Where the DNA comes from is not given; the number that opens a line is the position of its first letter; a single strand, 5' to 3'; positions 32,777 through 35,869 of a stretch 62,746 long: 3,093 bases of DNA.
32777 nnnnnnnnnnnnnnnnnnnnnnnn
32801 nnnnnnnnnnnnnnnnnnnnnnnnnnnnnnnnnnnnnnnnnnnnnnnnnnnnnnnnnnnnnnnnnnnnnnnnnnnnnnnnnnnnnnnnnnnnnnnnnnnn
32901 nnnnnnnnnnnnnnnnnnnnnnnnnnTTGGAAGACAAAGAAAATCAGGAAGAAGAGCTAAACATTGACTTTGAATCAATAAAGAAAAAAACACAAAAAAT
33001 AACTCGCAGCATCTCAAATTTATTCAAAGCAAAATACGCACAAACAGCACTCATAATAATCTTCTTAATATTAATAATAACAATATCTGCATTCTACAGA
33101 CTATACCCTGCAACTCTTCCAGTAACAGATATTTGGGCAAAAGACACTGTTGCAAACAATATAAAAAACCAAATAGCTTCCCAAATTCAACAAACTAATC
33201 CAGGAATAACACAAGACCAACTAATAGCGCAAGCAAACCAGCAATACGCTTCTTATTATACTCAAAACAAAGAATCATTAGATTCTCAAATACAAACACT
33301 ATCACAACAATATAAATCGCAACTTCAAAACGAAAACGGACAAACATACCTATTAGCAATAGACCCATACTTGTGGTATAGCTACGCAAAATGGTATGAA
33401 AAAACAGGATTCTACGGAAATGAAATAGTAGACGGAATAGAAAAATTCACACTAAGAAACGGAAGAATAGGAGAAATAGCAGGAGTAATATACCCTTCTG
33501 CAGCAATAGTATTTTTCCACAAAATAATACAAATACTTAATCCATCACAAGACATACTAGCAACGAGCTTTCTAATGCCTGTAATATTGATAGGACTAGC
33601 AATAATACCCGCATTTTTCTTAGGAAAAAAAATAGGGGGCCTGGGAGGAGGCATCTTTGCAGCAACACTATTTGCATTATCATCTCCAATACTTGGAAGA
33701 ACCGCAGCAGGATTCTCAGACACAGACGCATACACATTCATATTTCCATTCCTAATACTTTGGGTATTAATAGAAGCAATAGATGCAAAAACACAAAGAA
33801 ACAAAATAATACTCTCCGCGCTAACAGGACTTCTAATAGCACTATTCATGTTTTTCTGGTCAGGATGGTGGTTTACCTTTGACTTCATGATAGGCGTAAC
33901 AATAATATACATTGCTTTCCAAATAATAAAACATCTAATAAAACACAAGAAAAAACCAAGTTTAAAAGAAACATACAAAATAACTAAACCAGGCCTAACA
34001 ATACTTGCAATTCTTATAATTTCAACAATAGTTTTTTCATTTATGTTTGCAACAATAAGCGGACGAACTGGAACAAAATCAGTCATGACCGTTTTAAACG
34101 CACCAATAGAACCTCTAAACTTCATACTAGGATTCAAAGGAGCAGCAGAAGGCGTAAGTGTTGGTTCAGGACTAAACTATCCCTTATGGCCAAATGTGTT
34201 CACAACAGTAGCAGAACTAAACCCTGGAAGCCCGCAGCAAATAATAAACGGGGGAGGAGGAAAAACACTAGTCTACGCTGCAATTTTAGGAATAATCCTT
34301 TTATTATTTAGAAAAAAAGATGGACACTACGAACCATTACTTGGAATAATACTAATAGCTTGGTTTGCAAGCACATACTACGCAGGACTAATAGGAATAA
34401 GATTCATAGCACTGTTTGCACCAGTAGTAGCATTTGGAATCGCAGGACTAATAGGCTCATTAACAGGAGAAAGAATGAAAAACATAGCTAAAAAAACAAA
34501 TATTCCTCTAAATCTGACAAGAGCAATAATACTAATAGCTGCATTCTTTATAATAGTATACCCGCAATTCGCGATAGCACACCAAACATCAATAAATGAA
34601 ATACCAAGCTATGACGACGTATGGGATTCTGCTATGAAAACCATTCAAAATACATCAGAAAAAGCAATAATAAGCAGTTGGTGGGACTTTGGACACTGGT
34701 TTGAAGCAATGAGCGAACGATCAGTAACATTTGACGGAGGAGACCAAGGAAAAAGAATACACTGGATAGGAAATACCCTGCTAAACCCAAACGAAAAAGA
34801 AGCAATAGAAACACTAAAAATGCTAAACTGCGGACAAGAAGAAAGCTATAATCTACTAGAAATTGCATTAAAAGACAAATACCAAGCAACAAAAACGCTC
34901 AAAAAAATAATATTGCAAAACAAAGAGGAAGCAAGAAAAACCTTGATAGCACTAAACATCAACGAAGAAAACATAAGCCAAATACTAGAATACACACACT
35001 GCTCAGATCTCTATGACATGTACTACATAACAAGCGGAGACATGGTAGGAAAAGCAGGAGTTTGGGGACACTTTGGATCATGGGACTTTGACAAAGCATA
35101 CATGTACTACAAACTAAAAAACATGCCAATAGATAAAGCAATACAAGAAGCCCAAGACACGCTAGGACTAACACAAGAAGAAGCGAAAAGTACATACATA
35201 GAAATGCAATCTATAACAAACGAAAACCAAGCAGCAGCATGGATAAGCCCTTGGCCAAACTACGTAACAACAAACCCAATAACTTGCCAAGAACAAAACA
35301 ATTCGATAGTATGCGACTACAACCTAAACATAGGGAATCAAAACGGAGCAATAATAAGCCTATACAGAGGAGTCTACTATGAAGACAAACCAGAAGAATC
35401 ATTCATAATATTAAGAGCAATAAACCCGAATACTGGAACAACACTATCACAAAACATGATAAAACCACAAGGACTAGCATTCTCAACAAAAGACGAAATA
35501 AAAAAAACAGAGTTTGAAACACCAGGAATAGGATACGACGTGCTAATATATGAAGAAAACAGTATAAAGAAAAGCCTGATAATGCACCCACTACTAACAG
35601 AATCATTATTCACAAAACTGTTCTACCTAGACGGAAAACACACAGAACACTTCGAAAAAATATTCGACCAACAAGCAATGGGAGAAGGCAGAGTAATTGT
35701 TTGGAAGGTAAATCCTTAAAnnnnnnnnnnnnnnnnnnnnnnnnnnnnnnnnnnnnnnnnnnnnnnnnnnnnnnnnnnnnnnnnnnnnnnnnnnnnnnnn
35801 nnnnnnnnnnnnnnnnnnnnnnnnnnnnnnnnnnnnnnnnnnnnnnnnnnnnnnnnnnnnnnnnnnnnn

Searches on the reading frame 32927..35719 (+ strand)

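Call 16: search_protein_families(library=pfam, proteins=[window:32927-35719:+], max_evalue=0.00001)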
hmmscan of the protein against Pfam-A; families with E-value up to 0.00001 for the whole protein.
window:32927-35719:+ (930 aa): 1 family
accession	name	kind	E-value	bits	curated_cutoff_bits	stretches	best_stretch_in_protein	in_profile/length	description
PF02516.20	STT3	-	3e-27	96.6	24.5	1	134-514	21-369/405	Oligosaccharyl transferase STT3, N-terminal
